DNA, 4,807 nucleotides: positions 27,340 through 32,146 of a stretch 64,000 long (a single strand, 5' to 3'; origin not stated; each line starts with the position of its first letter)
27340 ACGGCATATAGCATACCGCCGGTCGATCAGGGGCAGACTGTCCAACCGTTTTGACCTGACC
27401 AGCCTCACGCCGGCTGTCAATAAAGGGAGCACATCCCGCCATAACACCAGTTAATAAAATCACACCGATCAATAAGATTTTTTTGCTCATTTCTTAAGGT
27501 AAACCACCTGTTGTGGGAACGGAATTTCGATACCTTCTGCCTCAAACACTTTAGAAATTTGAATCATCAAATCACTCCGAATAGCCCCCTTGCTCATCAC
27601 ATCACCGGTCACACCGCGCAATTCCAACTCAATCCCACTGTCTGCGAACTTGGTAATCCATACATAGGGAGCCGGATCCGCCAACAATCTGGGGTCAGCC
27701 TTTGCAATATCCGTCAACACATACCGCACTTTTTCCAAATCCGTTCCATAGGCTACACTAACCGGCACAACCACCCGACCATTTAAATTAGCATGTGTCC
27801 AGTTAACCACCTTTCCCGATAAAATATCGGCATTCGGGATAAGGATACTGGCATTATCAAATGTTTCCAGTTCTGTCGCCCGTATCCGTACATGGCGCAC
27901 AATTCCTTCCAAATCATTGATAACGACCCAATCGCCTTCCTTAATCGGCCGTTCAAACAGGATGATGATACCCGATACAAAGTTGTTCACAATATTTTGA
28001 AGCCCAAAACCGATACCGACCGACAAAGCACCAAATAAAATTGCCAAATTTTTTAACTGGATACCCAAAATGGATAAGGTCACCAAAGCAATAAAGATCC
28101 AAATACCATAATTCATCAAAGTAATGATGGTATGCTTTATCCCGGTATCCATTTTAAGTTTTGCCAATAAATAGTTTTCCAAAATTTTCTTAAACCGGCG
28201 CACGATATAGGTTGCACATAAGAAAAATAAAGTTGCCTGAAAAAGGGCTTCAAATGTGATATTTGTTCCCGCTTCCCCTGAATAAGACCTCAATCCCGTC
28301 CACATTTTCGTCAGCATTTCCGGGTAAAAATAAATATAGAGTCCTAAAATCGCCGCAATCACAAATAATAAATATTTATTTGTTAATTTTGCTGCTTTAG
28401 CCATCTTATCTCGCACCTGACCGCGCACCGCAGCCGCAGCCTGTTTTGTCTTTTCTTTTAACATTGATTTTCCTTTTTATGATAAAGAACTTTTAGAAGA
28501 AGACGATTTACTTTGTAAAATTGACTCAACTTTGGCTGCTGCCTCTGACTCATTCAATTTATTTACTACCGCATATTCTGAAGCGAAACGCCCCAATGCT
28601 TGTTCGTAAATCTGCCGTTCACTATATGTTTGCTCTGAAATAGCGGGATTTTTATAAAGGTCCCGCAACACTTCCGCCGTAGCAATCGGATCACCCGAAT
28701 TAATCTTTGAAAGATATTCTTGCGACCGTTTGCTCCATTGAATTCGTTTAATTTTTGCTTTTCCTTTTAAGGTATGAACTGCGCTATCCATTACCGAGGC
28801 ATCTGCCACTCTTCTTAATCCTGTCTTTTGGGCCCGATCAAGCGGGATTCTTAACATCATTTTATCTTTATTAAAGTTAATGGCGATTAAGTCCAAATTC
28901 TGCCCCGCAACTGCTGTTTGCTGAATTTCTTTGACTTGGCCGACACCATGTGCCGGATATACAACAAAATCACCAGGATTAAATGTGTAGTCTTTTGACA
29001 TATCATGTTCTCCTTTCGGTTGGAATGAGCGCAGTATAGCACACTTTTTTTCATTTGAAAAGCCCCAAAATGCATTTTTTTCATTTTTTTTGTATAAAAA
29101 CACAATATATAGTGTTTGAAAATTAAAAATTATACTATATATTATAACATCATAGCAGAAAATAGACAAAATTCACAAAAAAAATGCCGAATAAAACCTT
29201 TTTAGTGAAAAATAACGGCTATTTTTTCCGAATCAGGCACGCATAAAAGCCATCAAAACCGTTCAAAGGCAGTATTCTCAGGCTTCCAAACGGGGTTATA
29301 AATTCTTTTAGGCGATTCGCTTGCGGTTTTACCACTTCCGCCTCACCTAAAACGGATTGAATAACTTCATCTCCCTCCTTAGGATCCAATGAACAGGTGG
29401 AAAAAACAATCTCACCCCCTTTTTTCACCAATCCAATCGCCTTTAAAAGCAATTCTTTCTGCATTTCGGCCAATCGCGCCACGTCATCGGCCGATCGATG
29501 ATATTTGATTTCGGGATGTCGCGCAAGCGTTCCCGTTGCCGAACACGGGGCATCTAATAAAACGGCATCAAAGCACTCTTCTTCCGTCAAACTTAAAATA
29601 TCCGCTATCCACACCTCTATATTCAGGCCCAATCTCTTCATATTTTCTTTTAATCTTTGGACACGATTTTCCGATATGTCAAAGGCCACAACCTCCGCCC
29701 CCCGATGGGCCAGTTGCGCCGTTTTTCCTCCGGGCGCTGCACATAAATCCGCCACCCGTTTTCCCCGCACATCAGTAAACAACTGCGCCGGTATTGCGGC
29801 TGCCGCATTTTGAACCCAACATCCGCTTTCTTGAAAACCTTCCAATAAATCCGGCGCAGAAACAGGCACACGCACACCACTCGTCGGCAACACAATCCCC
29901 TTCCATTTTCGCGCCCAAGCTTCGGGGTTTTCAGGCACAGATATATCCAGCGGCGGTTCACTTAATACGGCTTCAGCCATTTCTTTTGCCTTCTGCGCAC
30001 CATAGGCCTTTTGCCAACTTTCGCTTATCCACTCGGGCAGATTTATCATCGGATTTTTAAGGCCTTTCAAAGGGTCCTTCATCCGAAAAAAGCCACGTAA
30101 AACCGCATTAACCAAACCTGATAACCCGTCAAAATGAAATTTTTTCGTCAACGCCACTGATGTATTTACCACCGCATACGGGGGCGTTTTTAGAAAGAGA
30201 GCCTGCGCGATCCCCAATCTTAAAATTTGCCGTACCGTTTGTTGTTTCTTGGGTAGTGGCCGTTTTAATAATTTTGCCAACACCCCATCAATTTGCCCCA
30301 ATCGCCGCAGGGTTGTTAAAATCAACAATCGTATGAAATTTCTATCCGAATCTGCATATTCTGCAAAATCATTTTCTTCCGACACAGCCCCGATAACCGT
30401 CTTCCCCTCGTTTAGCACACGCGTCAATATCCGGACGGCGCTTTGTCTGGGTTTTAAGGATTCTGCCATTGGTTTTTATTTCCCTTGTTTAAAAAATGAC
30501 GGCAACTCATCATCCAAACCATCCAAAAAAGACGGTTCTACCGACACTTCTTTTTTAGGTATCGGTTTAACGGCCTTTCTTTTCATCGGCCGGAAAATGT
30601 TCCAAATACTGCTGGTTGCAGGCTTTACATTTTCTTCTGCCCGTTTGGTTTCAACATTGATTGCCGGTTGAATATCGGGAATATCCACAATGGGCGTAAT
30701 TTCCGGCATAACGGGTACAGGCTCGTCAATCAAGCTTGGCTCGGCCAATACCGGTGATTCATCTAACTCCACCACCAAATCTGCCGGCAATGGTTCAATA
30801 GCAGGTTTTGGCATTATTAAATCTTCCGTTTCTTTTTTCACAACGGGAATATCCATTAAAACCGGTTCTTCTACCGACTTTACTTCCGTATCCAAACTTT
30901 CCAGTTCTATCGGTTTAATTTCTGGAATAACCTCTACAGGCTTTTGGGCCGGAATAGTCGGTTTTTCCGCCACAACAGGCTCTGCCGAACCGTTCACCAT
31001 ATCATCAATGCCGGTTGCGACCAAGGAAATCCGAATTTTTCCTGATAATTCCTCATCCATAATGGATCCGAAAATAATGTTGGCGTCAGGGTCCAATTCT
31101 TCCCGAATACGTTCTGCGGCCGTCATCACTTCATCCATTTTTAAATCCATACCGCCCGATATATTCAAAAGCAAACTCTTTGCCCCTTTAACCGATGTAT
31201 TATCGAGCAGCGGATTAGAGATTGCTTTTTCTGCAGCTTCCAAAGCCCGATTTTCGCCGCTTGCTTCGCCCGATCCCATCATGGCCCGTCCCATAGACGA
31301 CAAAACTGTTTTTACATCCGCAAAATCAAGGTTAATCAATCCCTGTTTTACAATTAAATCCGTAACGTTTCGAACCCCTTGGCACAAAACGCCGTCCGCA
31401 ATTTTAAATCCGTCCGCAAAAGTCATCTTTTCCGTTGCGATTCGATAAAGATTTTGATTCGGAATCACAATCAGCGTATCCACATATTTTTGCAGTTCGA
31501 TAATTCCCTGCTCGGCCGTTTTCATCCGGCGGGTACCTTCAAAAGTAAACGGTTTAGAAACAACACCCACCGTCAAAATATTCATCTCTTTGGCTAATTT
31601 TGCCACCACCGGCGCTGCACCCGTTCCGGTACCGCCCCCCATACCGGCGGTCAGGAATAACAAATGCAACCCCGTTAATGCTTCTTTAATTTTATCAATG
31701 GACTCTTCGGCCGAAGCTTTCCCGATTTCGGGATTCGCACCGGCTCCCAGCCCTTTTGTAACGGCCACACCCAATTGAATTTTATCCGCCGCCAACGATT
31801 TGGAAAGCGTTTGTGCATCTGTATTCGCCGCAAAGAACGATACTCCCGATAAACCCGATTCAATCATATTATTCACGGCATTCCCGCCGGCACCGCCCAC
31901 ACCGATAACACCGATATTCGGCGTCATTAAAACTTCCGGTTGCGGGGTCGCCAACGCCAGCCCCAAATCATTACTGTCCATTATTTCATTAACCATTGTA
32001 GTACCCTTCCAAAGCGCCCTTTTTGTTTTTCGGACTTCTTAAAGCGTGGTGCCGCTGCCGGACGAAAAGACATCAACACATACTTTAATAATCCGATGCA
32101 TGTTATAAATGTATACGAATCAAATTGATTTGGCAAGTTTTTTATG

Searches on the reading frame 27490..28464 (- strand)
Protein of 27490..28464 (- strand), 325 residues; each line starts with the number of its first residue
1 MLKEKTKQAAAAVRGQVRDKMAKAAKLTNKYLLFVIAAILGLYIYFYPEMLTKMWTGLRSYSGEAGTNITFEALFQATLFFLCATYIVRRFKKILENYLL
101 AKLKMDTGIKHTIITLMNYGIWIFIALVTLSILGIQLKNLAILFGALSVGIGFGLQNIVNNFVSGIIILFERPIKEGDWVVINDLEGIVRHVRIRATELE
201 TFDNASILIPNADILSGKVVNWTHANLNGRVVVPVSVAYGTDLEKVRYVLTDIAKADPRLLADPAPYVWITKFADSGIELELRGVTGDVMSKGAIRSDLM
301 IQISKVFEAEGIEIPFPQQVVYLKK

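Call 54: search_protein_families(library=pfam, proteins=[window:27490-28464:-], max_evalue=0.00001)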
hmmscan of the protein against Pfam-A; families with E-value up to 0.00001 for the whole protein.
window:27490-28464:- (325 aa): 2 families
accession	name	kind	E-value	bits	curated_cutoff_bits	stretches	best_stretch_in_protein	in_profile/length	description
PF00924.24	MS_channel_2nd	-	5.7e-24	84.5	20.2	1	157-224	1-68/68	Mechanosensitive ion channel, beta-domain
PF21082.3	MS_channel_3rd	-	1.2e-16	61.3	21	1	231-314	1-88/88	Mechanosensitive ion channel MscS, C-terminal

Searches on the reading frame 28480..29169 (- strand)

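Call 54: search_protein_families(library=pfam, proteins=[window:28480-29169:-], max_evalue=0.00001)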
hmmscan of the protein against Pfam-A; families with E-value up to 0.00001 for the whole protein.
window:28480-29169:- (230 aa): 2 families
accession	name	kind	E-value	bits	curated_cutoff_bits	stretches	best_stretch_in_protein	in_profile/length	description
PF21095.3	CarD_C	-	4e-19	68.9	23.1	1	131-214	3-86/87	CarD, C-terminal domain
PF02559.22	CarD_TRCF_RID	-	4.4e-15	55.9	23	1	63-121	1-56/57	CarD-like/TRCF RID domain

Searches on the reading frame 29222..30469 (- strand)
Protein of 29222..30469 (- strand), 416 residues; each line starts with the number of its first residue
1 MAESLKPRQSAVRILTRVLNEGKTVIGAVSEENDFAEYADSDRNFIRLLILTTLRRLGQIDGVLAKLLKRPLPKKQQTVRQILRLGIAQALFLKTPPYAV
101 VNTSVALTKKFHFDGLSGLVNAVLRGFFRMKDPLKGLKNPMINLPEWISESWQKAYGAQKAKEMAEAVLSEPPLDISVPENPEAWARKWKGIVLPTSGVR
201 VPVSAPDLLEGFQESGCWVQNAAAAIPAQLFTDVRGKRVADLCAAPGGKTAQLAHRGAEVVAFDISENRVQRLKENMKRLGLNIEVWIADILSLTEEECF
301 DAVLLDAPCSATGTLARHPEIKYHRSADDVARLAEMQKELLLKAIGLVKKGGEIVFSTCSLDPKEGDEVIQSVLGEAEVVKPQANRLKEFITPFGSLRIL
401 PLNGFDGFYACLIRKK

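Call 54: search_protein_families(library=pfam, proteins=[window:29222-30469:-], max_evalue=0.00001)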
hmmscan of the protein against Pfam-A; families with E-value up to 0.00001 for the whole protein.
window:29222-30469:- (416 aa): 6 families
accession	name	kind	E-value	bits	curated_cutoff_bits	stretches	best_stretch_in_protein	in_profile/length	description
PF01189.24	Methyltr_RsmB-F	-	2.5e-47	161.6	27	1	235-411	8-196/199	16S rRNA methyltransferase RsmB/F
PF01029.23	NusB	-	1e-25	91.1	23.1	1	6-127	2-131/133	NusB family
PF13847.12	Methyltransf_31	-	1.4e-12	47.9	27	1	235-365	3-114/145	Methyltransferase domain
PF01728.25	FtsJ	-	5.5e-10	39.9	24.1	1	233-386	20-168/181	FtsJ-like methyltransferase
PF13649.12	Methyltransf_25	-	9.7e-10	39.5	27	1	239-305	1-70/97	Methyltransferase domain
PF08241.18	Methyltransf_11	-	7.8e-06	26.9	21.2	0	244-305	5-66/95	Methyltransferase domain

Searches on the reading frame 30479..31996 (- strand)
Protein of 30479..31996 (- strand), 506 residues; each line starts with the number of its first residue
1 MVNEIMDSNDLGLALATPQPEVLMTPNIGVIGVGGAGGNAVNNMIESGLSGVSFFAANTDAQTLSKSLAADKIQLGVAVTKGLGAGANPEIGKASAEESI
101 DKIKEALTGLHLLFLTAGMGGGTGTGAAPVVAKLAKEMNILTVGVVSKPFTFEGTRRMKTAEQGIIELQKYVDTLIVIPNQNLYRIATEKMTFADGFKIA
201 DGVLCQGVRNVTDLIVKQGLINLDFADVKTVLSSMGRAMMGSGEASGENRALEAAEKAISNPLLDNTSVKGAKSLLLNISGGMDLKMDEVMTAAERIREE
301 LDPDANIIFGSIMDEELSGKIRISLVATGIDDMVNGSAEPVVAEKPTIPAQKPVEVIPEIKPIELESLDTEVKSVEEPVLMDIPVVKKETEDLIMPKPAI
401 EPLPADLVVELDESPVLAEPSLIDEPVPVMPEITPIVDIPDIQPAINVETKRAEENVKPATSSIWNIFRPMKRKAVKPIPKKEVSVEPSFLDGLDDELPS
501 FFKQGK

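Call 54: search_protein_families(library=pfam, proteins=[window:30479-31996:-], max_evalue=0.00001)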
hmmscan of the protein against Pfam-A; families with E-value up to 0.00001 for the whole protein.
window:30479-31996:- (506 aa): 2 families
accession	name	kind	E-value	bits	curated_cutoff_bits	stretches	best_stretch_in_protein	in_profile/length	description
PF00091.31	Tubulin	-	4.2e-50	171.1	33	1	27-187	1-189/190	Tubulin/FtsZ family, GTPase domain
PF12327.13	FtsZ_C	-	1.8e-35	121.5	27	1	236-331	1-95/95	FtsZ family, C-terminal domain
